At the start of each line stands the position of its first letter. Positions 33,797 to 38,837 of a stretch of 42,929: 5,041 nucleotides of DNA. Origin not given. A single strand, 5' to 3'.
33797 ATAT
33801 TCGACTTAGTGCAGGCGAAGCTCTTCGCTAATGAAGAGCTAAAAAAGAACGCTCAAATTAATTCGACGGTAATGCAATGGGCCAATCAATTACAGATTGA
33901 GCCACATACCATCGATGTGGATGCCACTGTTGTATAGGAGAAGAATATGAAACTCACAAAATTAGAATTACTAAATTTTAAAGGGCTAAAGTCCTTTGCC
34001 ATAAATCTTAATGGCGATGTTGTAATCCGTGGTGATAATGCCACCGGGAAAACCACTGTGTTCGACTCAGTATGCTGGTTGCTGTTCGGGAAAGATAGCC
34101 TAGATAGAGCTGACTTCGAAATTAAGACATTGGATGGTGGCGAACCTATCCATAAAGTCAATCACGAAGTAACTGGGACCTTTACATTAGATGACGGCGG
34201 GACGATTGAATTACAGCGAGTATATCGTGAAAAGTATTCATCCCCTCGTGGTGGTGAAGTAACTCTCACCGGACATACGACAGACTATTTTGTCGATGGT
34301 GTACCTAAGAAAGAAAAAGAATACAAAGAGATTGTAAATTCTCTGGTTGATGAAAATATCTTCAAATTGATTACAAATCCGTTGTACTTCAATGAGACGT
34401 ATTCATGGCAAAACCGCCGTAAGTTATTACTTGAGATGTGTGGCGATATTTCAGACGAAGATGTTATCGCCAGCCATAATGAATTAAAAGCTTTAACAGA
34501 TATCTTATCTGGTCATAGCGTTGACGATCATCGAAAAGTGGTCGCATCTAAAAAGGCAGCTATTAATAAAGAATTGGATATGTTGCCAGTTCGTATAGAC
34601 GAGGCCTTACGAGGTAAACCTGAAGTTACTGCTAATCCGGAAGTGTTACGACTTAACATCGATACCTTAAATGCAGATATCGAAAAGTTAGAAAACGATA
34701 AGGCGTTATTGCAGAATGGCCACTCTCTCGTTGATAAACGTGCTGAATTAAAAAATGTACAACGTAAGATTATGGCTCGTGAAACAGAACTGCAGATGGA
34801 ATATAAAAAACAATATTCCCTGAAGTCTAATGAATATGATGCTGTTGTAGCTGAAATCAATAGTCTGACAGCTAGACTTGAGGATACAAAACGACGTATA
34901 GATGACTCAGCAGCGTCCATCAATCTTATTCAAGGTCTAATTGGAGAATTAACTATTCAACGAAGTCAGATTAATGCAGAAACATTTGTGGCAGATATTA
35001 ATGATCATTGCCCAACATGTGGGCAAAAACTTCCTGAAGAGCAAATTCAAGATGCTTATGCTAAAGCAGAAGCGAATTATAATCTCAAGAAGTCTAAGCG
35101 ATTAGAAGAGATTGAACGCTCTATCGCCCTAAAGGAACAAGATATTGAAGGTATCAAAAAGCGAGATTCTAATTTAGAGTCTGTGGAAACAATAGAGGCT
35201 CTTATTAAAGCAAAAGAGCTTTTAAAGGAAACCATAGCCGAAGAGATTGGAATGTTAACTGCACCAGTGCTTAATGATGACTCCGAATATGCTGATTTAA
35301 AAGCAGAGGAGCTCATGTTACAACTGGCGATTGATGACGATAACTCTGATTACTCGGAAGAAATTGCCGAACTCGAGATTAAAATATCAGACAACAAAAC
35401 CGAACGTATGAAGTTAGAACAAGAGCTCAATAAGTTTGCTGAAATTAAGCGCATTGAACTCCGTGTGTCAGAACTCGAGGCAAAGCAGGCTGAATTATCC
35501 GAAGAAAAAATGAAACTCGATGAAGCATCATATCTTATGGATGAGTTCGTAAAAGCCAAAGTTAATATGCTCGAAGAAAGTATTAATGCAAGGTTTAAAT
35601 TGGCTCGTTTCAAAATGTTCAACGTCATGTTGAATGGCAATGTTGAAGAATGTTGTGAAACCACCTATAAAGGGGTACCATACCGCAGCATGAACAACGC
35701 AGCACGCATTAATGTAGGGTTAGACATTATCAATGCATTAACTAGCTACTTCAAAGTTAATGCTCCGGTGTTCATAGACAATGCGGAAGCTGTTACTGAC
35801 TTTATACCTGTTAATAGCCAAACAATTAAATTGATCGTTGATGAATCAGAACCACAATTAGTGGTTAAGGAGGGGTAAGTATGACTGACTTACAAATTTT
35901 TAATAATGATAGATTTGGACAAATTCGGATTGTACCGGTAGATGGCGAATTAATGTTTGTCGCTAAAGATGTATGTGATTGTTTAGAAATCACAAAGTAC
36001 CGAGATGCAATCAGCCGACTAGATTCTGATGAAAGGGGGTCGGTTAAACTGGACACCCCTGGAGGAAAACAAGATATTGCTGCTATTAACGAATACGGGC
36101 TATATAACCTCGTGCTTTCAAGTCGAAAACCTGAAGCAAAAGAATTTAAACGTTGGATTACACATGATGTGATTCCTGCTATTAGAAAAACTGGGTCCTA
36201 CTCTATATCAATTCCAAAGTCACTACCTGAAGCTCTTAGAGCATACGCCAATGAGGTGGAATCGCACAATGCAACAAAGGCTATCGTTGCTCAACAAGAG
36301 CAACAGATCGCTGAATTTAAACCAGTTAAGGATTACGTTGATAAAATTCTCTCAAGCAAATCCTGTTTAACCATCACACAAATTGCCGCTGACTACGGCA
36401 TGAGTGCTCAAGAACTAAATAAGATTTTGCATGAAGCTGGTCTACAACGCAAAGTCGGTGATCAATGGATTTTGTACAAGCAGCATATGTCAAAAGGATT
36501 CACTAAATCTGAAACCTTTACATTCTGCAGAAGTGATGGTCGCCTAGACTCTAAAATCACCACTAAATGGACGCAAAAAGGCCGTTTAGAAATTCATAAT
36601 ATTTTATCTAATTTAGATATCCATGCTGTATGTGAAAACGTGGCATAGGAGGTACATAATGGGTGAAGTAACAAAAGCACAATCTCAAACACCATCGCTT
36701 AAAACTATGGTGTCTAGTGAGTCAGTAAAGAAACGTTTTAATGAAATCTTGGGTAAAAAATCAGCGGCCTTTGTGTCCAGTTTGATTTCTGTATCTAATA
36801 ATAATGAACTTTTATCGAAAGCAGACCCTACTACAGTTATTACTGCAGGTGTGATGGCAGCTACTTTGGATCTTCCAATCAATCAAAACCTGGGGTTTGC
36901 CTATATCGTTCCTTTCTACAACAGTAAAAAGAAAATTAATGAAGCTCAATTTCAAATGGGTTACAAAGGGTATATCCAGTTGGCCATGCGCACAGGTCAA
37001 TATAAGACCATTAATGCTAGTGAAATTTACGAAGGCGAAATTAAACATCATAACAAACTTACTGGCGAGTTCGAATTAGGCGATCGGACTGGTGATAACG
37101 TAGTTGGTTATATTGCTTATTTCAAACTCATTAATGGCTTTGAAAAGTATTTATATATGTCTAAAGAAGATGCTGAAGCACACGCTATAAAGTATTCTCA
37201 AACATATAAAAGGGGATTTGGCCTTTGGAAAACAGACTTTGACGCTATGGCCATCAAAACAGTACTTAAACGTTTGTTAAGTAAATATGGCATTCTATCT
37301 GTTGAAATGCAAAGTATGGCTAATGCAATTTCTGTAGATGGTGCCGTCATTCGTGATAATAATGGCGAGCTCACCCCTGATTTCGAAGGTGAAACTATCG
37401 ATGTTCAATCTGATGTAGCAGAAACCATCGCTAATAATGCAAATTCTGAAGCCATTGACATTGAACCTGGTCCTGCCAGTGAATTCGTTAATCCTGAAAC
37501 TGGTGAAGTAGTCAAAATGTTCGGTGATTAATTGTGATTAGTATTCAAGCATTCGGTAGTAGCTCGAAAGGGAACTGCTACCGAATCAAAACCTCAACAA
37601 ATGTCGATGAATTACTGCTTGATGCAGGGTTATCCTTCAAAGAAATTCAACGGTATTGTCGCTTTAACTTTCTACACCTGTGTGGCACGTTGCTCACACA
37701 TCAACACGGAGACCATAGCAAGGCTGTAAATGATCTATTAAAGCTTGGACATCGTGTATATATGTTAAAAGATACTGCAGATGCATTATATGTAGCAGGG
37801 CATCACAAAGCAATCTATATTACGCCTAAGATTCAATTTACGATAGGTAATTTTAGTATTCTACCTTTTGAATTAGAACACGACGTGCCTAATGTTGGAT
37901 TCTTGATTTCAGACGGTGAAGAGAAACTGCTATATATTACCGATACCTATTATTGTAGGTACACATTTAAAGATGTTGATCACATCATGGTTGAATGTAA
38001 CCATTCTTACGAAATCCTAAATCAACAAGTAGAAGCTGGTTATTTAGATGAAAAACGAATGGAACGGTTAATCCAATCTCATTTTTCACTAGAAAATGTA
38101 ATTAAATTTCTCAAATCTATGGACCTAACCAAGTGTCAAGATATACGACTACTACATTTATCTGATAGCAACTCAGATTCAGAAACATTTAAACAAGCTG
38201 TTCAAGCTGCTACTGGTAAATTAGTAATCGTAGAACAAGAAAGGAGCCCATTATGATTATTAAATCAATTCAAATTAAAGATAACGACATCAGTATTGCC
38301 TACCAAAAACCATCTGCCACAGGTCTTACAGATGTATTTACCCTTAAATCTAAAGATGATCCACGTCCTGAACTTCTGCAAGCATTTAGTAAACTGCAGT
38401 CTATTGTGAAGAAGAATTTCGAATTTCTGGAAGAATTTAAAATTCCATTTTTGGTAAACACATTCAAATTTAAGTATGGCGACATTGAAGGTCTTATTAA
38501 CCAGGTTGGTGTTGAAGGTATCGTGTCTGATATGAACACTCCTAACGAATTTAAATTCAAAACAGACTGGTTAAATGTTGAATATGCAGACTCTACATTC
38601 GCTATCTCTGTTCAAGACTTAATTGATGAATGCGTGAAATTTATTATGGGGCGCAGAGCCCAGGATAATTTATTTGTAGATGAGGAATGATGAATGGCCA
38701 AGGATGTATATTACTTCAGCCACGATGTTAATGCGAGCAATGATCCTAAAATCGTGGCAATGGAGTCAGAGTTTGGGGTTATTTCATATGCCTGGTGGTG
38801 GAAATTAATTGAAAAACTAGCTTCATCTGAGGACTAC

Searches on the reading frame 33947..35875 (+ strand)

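Call 37: search_protein_families(library=pfam, proteins=[window:33947-35875:+], max_evalue=0.001)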
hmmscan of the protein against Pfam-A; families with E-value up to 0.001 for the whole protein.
window:33947-35875:+ (643 aa): 2 families
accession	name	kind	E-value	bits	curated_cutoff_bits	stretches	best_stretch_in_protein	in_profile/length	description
PF13476.12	AAA_23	-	6.1e-13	50.3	27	1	5-283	1-201/201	AAA domain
PF13555.12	AAA_29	-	0.00011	22.3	27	1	4-50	2-50/61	P-loop containing region of AAA domain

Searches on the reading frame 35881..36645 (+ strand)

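Call 37: search_protein_families(library=pfam, proteins=[window:35881-36645:+], max_evalue=0.001)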
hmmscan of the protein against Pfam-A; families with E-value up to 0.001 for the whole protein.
window:35881-36645:+ (255 aa): 2 families
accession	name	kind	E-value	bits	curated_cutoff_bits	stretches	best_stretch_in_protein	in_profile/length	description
PF03374.19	ANT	-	2.6e-31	108.6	25.3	1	140-243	1-106/108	Phage antirepressor protein KilAC domain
PF02498.22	Bro-N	-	1.9e-23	83.3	25.6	1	14-99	1-96/96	BRO family, N-terminal domain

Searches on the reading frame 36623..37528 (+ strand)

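Call 37: search_protein_families(library=pfam, proteins=[window:36623-37528:+], max_evalue=0.001)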
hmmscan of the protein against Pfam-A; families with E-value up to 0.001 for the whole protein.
window:36623-37528:+ (302 aa): 1 family
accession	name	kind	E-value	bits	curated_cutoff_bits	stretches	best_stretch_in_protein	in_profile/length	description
PF03837.19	RecT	-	7.8e-48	163.1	24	1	49-241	2-187/198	RecT family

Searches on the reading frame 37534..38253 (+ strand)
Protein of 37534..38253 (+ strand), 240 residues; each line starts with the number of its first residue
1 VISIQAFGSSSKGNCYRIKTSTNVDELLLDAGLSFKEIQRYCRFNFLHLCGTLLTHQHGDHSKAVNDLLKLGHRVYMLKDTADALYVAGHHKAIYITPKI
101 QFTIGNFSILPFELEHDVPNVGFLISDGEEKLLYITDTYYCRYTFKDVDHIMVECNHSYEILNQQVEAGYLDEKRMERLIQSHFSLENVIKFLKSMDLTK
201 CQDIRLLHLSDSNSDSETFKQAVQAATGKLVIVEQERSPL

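Call 37: search_protein_families(library=pfam, proteins=[window:37534-38253:+], max_evalue=0.001)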
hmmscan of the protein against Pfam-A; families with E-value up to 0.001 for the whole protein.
window:37534-38253:+ (240 aa): 1 family
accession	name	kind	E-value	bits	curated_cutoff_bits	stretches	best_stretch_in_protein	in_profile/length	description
PF12706.13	Lactamase_B_2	-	7e-12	45.8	27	1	27-197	3-191/200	Beta-lactamase superfamily domain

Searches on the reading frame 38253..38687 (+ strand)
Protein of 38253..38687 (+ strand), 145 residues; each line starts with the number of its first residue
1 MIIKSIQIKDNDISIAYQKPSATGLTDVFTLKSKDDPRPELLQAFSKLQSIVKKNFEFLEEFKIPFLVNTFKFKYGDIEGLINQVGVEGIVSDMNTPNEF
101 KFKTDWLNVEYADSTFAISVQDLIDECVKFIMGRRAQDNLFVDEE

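Call 57: search_protein_families(library=phrogs, proteins=[window:38253-38687:+], max_evalue=0.001)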
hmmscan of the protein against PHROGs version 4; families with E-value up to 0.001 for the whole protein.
window:38253-38687:+ (145 aa): 1 family
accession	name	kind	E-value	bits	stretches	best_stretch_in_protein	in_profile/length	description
phrog_29533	-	unknown function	3.1e-98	326.8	1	1-145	1-145/146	-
